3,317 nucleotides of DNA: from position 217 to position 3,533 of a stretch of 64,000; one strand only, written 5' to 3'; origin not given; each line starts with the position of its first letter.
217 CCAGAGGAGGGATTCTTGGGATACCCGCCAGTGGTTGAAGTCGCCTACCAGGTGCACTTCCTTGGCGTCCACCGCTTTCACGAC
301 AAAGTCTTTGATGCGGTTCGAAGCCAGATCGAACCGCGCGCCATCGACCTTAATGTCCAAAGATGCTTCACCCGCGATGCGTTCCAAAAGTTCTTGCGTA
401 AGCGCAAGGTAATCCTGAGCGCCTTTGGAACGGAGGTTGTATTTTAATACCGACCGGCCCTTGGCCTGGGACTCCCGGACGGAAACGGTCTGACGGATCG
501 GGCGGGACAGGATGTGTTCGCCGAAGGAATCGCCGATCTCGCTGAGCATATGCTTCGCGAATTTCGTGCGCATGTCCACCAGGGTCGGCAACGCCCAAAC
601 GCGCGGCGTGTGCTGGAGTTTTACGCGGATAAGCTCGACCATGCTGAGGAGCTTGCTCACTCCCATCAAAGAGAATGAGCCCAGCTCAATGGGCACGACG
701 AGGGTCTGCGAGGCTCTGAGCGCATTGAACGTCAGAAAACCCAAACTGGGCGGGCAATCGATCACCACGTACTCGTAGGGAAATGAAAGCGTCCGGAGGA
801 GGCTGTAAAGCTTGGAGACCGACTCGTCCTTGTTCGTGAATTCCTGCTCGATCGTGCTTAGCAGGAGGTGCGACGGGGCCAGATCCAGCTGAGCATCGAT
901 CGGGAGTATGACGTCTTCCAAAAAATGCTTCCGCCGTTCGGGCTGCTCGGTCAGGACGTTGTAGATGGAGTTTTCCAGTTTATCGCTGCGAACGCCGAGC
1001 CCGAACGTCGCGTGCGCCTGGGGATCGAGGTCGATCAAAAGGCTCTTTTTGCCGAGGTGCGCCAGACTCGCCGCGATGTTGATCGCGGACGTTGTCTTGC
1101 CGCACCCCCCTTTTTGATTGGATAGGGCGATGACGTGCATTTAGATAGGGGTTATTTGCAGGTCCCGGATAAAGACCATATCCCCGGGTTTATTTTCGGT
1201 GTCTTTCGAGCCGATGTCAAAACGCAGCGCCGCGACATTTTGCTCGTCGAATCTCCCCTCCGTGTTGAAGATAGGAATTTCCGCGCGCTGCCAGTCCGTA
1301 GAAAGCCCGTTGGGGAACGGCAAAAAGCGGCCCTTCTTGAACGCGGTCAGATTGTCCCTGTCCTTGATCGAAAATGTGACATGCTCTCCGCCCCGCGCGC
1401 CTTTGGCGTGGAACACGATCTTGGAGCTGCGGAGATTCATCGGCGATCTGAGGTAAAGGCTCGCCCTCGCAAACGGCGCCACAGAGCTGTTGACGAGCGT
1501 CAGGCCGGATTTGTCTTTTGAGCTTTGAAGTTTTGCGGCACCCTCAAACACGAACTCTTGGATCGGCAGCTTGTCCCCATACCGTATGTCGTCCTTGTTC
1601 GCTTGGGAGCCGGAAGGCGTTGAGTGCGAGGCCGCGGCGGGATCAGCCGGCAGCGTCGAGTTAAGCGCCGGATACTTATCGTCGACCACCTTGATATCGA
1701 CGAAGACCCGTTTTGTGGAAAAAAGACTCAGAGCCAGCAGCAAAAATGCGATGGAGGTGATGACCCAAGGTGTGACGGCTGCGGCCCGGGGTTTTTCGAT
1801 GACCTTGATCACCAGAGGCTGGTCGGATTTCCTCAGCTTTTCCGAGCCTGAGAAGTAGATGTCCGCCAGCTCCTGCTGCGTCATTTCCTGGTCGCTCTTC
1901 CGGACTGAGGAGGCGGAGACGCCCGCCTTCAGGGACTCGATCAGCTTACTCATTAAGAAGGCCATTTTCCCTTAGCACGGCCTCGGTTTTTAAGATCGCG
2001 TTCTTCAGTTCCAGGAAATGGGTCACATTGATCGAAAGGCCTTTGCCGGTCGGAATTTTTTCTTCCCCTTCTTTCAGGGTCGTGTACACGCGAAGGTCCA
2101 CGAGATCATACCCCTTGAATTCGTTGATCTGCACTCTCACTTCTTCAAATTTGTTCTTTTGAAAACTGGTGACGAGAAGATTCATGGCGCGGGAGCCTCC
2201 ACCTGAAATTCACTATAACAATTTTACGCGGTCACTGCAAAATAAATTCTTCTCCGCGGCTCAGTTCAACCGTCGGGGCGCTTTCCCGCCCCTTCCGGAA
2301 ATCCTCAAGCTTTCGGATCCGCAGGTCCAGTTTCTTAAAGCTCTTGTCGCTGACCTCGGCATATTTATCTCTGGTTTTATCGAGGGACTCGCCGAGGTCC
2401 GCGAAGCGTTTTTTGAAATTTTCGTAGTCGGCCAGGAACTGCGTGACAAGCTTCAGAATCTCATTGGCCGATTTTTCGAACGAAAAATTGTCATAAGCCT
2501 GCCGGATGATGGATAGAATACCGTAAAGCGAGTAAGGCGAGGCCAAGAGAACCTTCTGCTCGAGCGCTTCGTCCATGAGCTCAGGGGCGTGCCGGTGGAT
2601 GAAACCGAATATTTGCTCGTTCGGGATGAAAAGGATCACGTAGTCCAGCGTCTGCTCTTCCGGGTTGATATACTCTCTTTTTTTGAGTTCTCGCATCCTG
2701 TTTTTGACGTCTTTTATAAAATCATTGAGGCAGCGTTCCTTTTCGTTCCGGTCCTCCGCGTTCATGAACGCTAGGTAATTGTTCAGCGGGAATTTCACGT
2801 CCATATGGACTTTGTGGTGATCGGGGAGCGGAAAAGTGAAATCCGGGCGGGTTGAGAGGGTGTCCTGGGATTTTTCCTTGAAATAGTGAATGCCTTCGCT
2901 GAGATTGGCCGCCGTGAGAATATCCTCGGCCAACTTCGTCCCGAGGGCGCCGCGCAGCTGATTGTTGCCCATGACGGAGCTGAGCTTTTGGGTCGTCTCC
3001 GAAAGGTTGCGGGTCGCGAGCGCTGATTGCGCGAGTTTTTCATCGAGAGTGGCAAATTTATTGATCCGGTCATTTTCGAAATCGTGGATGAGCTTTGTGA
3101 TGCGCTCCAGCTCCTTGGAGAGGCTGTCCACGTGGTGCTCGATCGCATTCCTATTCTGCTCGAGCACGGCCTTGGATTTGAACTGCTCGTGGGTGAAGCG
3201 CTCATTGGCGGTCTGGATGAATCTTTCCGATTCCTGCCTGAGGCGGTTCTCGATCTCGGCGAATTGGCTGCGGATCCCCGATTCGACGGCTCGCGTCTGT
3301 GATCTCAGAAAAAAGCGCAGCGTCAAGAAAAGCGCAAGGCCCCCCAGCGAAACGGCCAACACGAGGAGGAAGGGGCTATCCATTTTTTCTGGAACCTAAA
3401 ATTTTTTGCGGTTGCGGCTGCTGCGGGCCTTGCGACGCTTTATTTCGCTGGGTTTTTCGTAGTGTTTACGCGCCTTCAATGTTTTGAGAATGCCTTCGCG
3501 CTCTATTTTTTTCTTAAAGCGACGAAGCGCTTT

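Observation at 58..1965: ParA-type partition ATPase fused to a CBM48/AMPK-beta glycogen-binding domain, paired with a membrane-anchored protein: candidate glycogen-granule positioning system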

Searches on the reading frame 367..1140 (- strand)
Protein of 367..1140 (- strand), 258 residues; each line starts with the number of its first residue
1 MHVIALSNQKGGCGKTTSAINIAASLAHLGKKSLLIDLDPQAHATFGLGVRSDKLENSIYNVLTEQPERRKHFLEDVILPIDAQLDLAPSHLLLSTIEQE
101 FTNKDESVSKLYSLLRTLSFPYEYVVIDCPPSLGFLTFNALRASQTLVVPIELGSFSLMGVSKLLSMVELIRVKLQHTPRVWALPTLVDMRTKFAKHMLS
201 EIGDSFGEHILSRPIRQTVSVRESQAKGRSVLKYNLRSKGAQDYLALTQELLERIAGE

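Call 30: search_solved_structures(query=window:367-1140:-, max_evalue=1e-10, show_alignments=2)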
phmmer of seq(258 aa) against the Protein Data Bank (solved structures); distinct sequences matched with E-value up to 1e-10: 10.
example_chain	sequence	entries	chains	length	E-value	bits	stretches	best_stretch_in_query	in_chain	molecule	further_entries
8ray_B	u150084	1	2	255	5.9e-47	163.5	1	3-254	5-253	ParA family protein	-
6iub_A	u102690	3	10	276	1.6e-39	139.2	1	2-253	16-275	SpoOJ regulator (Soj)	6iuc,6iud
8jmj_A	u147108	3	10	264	1.8e-38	135.8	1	2-253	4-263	SpoOJ regulator (Soj)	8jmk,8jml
1wcv_1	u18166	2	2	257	2.2e-38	135.5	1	4-255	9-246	SEGREGATION PROTEIN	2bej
2bek_A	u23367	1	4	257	2.9e-37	131.8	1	4-255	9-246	SEGREGATION PROTEIN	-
4pfs_A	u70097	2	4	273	1.7e-36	129.3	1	2-252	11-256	Cobyrinic Acid a,c-diamide synthase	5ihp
5if9_A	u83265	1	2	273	1.7e-36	129.3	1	2-252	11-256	Cobyrinic Acid a,c-diamide synthase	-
3k9g_A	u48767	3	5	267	1.8e-16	63.8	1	3-157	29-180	PF-32 protein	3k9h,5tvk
7dut_A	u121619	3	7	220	2.3e-12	50.3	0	3-168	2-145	SOJ protein (Soj)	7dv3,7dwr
1ion_A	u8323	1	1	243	1.2e-11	48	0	3-257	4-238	PROBABLE CELL DIVISION INHIBITOR MIND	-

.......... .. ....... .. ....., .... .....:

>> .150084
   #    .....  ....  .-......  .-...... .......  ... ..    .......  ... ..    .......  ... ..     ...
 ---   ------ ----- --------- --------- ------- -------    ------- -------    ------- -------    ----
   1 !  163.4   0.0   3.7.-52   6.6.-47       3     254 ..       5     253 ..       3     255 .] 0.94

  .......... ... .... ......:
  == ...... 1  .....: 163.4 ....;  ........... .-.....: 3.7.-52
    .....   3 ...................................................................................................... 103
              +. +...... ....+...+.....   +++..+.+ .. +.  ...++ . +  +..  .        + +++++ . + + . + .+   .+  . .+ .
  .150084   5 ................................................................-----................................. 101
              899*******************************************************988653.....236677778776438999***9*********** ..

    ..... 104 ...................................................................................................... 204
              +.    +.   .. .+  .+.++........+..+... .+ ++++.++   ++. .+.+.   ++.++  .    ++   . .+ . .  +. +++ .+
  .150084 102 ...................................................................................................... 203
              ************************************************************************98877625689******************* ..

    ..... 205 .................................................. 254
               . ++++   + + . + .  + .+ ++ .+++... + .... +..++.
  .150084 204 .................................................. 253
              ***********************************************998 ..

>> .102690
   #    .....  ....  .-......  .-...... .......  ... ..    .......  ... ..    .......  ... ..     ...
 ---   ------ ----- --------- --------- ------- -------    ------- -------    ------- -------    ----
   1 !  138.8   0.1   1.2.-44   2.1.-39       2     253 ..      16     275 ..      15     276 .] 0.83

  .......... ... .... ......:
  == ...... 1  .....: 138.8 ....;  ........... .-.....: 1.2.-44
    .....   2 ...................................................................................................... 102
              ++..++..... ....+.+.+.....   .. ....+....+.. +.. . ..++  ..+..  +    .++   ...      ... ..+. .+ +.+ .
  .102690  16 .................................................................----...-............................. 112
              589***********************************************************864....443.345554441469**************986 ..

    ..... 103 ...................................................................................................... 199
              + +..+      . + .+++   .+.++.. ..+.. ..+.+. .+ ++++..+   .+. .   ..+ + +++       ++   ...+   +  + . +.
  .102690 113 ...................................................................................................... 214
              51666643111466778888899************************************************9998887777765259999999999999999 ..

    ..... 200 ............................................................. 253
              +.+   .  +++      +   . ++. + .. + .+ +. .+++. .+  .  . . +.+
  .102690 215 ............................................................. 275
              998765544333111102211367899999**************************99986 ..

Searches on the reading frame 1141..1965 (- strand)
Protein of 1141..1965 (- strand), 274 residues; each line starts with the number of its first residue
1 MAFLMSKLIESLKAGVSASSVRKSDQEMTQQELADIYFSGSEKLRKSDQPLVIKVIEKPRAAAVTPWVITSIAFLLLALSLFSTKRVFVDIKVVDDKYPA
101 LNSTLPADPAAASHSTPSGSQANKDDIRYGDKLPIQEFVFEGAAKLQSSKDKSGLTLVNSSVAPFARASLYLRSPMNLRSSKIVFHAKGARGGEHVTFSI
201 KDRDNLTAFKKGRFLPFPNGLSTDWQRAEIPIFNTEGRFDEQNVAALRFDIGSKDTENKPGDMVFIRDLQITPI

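Call 3: search_protein_families(library=pfam, proteins=[window:1141-1965:-], max_evalue=0.1)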
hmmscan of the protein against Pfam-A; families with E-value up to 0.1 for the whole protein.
window:1141-1965:- (274 aa): 2 families
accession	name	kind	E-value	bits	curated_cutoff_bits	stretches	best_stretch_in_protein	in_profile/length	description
PF21582.3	CBM30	-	0.00024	21.5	27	1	183-272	78-169/170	Carbohydrate binding domain 30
PF03425.19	CBM_11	-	0.073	13.6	27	0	181-244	81-144/182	Carbohydrate binding domain (family 11)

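Call 4: search_protein_families(library=ncbifam, proteins=[window:1141-1965:-], max_evalue=0.1)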
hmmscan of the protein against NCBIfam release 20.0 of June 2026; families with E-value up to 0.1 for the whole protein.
window:1141-1965:- (274 aa): 0 families

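Call 11: find_homologous_proteins(query=window:1141-1965:-)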
Query window:1141-1965:- (274 aa): 148 proteins with E <= 0.001 among 1546 candidates; the best 120 are listed.
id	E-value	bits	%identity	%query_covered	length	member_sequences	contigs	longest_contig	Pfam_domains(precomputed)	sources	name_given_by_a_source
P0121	1.1e-173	593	100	100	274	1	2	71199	-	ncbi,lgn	-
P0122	5.7e-116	404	69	98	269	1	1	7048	-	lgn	-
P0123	3.3e-115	402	68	98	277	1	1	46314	-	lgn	-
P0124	1.6e-104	367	63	99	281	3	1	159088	-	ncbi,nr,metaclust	ncbi:MAG: hypothetical protein A3C47_03930 [Omnitrophica bacterium RIFCSPHIGHO2_02_FULL_51_18]|nr:MA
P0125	3.4e-92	326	57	99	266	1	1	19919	-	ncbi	-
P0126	1.6e-90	321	55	99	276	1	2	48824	PF21582.4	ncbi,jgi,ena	-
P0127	4.0e-90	320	56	99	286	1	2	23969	PF21582.4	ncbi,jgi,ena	-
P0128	1.5e-88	315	55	98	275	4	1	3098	PF21582.4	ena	-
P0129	1.7e-88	314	55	99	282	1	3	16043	-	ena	-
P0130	6.0e-88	313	53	99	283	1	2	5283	PF21582.4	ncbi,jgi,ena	-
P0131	8.4e-88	312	57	97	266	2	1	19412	PF21582.4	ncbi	-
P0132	3.4e-86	307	56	99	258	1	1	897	-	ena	-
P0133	5.5e-86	306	53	99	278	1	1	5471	-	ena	-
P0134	1.8e-85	304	52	92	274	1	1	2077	-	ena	-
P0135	4.3e-85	303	53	99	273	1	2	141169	-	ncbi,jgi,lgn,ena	-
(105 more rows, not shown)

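Call 36: search_protein_families(library=pfam, alignment_id=A2, max_evalue=0.01)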
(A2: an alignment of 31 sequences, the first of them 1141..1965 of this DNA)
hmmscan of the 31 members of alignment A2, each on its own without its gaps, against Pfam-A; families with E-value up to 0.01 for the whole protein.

A. member 1, window:1141-1965:- (274 aa): 1 family
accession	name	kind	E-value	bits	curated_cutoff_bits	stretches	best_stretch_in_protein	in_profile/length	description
PF21582.3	CBM30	-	0.00024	21.5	27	1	183-272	78-169/170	Carbohydrate binding domain 30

B. families by the number of members that match (of 31 scanned): 2 families
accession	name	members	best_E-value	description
PF21582.3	CBM30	22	4.1e-07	Carbohydrate binding domain 30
PF15860.11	DUF4728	1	0.0055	Domain of unknown function (DUF4728)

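Call 38: predict_structure(alignment_id=A2)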
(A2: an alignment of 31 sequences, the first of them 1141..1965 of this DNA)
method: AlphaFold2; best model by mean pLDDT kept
length: 274 residues; sequences in the alignment: 31
mean_pLDDT: 77.3   pTM: 0.56
mean pLDDT of the five models: 77.3, 76.3, 74.8, 74.7, 73.6
residues with pLDDT >= 90: 135; 70-90: 34; 50-70: 53; < 50: 52
segments of 3 or more residues with pLDDT < 50: 1-3, 17-27, 40-48, 88-90, 102-124
pLDDT, mean of each block of 10 residues (from residue 1): 52 50 50 58 46 61 83 91 56 52 45 41 64 94 89 95 93 94 98 98 96 96 98 93 97 92 97 94
secondary structure, 60 per line:
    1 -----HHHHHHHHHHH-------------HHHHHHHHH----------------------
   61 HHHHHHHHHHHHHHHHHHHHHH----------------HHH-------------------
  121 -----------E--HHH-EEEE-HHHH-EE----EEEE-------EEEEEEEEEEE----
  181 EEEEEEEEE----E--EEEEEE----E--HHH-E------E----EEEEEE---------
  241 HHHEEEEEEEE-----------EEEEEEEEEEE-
elements in order: H6-16 H30-38 H61-82 E139-142 H144-147 E155-158 E166-176 E181-189 E197-202 E226-231 E244-251 E263-273

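Call 68: search_protein_families(library=padloc, proteins=[window:1141-1965:-], max_evalue=0.01)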
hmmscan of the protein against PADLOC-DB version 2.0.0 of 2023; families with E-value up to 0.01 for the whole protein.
window:1141-1965:- (274 aa): 0 families

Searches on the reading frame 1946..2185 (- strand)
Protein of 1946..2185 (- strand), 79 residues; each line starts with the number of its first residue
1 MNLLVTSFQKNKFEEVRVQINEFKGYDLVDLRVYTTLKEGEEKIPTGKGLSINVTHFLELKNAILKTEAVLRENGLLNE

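Call 3: search_protein_families(library=pfam, proteins=[window:1946-2185:-], max_evalue=0.1)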
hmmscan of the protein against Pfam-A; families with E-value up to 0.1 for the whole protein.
window:1946-2185:- (79 aa): 1 family
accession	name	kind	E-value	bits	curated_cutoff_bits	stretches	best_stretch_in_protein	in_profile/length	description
PF02229.22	PC4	-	1.6e-10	40.7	25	1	14-63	5-52/52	Transcriptional Coactivator p15 (PC4)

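Call 4: search_protein_families(library=ncbifam, proteins=[window:1946-2185:-], max_evalue=0.1)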
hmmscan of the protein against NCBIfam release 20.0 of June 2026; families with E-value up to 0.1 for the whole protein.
window:1946-2185:- (79 aa): 0 families

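Call 68: search_protein_families(library=padloc, proteins=[window:1946-2185:-], max_evalue=0.01)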
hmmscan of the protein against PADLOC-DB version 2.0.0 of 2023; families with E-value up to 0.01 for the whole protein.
window:1946-2185:- (79 aa): 0 families

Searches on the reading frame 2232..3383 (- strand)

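Call 3: search_protein_families(library=pfam, proteins=[window:2232-3383:-], max_evalue=0.1)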
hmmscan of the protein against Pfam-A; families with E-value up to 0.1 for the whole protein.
window:2232-3383:- (383 aa): 5 families
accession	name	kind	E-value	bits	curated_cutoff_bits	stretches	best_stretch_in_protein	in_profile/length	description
PF02646.22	RmuC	-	1e-61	209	26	1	80-362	2-284/291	RmuC family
PF16519.10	TRPM_tetra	-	0.0076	16.8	26.6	0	347-362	30-45/56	Tetramerisation domain of TRPM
PF08581.15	Tup_N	-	0.01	16.6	28.7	0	289-343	5-64/77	Tup N-terminal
PF25567.1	TPR_SYO1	-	0.01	15.8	27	1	288-354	146-211/259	SYO1-like, TPR repeats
PF01442.23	Apolipoprotein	-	0.072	13.2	90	0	26-109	75-158/190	Apolipoprotein A1/A4/E domain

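Call 4: search_protein_families(library=ncbifam, proteins=[window:2232-3383:-], max_evalue=0.1)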
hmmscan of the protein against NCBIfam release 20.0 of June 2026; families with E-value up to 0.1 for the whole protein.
window:2232-3383:- (383 aa): 3 families
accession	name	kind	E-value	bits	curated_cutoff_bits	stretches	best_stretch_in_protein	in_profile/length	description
NF007686.0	PRK10361.1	equivalog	7.7e-30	103.9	810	1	35-347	99-409/475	DNA recombination protein RmuC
NF033914.0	antiphage_ZorA_1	subfamily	0.047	12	190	1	47-138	511-594/619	anti-phage ZorAB system protein ZorA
NF052612.1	sll0565_fam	equivalog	0.059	13.8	50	0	37-103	3-68/106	sll0565 family protein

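Call 68: search_protein_families(library=padloc, proteins=[window:2232-3383:-], max_evalue=0.01)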
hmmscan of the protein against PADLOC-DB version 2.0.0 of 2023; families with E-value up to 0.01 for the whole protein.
window:2232-3383:- (383 aa): 3 families
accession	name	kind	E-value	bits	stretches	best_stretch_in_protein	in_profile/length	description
PDLC03812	RTasRmuC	-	1e-27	94.9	1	40-364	93-418/439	DRT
PDLC03839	LeoA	-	0.00045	17.4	1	26-166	307-450/559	-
PDLC00605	ZorA1|ZorA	-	0.0017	14.8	1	48-134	569-647/700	MotA/ExbB/TolQ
